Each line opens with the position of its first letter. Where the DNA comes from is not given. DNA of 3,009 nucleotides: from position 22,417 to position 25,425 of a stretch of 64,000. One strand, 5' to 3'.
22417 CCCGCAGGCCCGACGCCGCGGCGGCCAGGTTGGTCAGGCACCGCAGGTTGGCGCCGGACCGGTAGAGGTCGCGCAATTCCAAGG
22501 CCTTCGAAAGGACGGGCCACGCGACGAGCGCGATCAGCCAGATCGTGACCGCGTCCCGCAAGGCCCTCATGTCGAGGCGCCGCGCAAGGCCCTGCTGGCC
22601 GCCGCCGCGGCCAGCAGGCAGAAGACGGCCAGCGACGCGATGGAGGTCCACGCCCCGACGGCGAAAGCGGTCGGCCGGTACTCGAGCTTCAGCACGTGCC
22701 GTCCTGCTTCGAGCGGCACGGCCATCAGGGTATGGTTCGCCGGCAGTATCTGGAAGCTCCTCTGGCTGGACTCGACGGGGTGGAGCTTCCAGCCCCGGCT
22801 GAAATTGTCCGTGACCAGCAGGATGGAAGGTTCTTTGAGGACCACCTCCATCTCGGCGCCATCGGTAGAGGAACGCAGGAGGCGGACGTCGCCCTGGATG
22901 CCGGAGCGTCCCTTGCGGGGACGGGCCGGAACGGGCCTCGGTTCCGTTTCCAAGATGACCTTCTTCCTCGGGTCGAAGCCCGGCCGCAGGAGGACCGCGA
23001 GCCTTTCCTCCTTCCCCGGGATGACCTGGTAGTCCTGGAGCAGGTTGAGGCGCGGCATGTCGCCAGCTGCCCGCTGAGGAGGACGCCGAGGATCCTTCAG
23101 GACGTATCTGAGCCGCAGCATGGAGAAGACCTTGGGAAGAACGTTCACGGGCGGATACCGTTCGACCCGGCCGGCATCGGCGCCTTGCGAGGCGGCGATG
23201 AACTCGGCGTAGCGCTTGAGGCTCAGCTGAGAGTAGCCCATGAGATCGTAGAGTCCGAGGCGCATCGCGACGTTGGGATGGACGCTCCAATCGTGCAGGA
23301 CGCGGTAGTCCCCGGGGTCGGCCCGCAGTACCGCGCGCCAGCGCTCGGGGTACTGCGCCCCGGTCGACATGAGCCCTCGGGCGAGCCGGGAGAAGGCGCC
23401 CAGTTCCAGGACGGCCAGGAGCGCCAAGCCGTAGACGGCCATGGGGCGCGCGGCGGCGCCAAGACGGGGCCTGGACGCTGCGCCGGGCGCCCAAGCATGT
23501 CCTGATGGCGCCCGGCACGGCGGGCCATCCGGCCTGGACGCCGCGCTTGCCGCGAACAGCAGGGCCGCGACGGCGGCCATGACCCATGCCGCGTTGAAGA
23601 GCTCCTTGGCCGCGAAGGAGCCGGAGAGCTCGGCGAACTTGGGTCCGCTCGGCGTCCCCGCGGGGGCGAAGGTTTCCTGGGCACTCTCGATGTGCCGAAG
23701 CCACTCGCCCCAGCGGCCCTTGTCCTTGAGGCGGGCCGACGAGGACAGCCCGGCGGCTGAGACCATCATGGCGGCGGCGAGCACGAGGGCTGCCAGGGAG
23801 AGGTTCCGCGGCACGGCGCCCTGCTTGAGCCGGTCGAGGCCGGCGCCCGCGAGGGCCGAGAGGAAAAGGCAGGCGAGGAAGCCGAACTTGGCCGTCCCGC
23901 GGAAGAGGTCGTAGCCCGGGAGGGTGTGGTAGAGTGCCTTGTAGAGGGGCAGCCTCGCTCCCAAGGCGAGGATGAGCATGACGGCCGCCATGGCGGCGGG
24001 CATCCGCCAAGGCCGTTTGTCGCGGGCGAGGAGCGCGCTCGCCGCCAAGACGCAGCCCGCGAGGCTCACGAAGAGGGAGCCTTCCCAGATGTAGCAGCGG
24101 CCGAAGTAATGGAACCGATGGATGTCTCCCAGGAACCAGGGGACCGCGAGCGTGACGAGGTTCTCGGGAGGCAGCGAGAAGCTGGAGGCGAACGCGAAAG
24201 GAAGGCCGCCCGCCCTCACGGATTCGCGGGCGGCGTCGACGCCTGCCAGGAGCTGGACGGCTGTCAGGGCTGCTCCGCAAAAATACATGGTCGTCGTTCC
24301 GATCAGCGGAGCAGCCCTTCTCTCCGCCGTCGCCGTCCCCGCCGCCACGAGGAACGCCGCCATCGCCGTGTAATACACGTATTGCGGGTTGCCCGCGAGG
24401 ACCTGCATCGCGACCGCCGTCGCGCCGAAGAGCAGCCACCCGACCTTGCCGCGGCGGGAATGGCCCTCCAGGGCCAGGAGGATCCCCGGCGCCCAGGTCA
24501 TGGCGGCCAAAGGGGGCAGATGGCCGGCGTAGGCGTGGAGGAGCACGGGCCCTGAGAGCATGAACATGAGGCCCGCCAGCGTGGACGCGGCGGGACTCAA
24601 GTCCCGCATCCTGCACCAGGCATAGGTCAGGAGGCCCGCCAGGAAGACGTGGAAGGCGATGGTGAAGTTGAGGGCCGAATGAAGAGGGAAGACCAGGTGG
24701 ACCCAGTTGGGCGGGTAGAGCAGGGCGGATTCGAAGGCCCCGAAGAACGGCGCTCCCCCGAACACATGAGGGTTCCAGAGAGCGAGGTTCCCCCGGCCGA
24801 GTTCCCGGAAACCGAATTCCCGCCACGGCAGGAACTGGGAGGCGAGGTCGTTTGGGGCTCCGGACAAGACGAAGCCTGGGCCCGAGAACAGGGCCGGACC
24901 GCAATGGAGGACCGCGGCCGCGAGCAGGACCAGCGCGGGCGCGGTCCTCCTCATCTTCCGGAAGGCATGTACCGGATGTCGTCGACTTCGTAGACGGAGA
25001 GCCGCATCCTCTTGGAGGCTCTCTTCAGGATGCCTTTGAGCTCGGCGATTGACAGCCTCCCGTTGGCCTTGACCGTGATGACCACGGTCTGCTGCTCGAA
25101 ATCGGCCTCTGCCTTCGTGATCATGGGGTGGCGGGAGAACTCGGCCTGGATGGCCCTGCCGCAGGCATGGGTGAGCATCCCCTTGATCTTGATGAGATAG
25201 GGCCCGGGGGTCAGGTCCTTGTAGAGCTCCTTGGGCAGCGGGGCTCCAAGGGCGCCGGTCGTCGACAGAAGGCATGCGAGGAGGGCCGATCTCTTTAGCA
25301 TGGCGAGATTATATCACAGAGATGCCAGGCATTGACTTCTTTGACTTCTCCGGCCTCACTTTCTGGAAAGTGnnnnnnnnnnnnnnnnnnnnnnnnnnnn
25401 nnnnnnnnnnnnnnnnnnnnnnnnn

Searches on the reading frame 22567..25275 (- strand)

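Call 14: search_protein_families(library=pfam, proteins=[window:22567-25275:-], max_evalue=0.01)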
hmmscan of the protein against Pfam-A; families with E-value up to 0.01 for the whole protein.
window:22567-25275:- (902 aa): 1 family
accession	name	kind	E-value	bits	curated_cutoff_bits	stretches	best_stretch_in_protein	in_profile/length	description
PF09586.16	YfhO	-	7e-10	38.4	28.5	1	815-875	775-832/835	Bacterial membrane protein YfhO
